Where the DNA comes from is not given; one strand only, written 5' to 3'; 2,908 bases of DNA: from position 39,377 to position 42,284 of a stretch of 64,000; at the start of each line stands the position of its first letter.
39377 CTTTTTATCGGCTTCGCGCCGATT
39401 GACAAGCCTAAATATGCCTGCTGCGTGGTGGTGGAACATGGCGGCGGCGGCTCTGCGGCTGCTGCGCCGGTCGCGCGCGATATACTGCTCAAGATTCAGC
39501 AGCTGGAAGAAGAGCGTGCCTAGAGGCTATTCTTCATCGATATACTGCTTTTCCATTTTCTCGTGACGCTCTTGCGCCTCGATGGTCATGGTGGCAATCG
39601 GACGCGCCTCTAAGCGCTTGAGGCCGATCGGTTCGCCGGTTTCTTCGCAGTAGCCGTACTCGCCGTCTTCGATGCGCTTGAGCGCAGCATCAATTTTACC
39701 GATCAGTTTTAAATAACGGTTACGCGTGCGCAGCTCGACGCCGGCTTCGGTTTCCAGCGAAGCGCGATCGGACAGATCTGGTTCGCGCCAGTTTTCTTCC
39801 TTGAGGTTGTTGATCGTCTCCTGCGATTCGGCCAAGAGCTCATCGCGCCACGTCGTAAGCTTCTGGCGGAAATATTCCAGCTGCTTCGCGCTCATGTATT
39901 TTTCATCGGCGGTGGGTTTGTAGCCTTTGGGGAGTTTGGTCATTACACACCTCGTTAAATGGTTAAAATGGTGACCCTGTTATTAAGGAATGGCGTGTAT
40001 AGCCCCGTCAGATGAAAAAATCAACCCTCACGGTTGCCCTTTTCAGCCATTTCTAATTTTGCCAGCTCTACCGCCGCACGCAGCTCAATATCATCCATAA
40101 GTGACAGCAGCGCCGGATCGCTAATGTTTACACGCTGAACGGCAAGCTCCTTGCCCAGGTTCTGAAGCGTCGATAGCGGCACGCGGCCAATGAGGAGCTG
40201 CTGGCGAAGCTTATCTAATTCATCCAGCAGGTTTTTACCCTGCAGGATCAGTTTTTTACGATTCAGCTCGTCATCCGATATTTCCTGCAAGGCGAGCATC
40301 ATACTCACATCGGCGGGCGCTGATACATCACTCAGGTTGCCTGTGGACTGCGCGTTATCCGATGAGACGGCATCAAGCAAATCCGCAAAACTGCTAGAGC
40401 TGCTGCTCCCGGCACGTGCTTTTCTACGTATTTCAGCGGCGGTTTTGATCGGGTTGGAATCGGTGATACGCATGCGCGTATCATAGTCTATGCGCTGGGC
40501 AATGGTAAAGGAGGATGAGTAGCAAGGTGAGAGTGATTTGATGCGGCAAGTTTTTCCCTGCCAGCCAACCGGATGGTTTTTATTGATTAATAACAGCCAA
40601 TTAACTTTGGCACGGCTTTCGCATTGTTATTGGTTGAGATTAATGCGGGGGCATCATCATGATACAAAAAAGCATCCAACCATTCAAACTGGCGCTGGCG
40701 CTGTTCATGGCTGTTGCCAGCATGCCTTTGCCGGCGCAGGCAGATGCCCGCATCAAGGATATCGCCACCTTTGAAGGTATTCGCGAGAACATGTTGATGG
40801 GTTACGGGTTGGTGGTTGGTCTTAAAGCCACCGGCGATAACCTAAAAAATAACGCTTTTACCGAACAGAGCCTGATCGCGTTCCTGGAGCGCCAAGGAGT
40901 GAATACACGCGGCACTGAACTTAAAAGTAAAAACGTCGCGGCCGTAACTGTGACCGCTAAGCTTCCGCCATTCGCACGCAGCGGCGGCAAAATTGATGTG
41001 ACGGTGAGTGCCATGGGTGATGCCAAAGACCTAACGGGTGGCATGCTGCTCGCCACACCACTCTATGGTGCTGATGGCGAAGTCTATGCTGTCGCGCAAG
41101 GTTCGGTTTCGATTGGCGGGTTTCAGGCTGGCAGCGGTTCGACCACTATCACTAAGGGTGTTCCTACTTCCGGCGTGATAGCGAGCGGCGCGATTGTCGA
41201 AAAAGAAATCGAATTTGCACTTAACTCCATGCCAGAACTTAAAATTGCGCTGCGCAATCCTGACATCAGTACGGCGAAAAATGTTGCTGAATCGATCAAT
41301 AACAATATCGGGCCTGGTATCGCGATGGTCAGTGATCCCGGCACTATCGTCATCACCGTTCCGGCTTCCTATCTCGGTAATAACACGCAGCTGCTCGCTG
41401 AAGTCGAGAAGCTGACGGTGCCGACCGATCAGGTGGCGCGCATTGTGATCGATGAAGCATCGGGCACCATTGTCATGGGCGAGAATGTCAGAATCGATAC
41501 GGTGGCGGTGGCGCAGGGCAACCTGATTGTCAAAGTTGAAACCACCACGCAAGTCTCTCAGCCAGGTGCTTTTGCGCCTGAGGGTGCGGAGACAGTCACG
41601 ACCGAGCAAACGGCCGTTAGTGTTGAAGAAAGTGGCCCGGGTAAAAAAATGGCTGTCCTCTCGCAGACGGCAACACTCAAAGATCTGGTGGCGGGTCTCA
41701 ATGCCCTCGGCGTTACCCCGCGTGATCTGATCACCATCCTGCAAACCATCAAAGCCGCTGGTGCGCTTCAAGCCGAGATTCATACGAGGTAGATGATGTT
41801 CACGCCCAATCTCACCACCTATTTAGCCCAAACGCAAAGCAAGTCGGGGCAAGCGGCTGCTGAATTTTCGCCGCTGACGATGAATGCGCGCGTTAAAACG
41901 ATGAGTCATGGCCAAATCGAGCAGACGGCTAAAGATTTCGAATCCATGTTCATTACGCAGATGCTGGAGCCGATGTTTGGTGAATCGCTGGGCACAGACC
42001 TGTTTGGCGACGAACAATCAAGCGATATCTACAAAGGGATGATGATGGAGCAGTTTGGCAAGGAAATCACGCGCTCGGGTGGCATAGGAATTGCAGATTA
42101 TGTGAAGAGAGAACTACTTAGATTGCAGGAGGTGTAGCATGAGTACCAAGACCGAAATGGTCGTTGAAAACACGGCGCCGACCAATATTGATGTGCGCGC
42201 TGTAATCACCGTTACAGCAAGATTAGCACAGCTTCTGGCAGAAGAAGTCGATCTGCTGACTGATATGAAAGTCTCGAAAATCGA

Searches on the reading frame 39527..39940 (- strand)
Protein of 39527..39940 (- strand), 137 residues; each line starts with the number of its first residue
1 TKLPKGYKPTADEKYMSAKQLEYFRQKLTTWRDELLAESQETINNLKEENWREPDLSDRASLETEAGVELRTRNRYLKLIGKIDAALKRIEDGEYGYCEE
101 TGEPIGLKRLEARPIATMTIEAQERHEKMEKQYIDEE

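Call 7: search_protein_families(library=pfam, proteins=[window:39527-39940:-], max_evalue=0.001)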
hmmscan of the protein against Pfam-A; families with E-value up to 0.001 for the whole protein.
window:39527-39940:- (137 aa): 2 families
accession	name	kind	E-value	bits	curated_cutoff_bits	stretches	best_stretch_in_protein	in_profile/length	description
PF21157.2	DksA_N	-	4.6e-28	97.7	27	1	20-90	1-71/71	DnaK suppressor protein DksA, N-terminal domain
PF01258.23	zf-dskA_traR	-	5.9e-12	45.8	24.9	1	93-128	1-36/36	Prokaryotic dksA/traR C4-type zinc finger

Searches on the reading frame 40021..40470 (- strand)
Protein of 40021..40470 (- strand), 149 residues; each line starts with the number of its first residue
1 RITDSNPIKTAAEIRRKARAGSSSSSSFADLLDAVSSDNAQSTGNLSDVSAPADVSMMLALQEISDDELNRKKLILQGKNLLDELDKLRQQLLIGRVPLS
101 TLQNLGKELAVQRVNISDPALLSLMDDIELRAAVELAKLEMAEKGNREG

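Call 7: search_protein_families(library=pfam, proteins=[window:40021-40470:-], max_evalue=0.001)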
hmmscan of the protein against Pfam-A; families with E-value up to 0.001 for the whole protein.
window:40021-40470:- (149 aa): 1 family
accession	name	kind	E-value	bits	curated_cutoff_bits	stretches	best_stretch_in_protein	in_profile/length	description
PF10768.14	FliX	-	4.5e-27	95.6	25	1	1-140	2-135/135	Class II flagellar assembly regulator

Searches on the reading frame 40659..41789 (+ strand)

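Call 7: search_protein_families(library=pfam, proteins=[window:40659-41789:+], max_evalue=0.001)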
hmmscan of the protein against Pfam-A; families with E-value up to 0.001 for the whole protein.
window:40659-41789:+ (377 aa): 1 family
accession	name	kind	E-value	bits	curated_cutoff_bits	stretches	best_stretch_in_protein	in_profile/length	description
PF02119.21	FlgI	-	9.9e-130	432.9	25.3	1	31-375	1-342/343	Flagellar P-ring protein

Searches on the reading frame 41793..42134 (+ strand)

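Call 7: search_protein_families(library=pfam, proteins=[window:41793-42134:+], max_evalue=0.001)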
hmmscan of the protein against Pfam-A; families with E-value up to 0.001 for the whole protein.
window:41793-42134:+ (114 aa): 1 family
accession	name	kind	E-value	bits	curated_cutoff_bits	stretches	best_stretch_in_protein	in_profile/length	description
PF10135.14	Rod-binding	-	1.5e-08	35.4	25.1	1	66-104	8-48/51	Rod binding protein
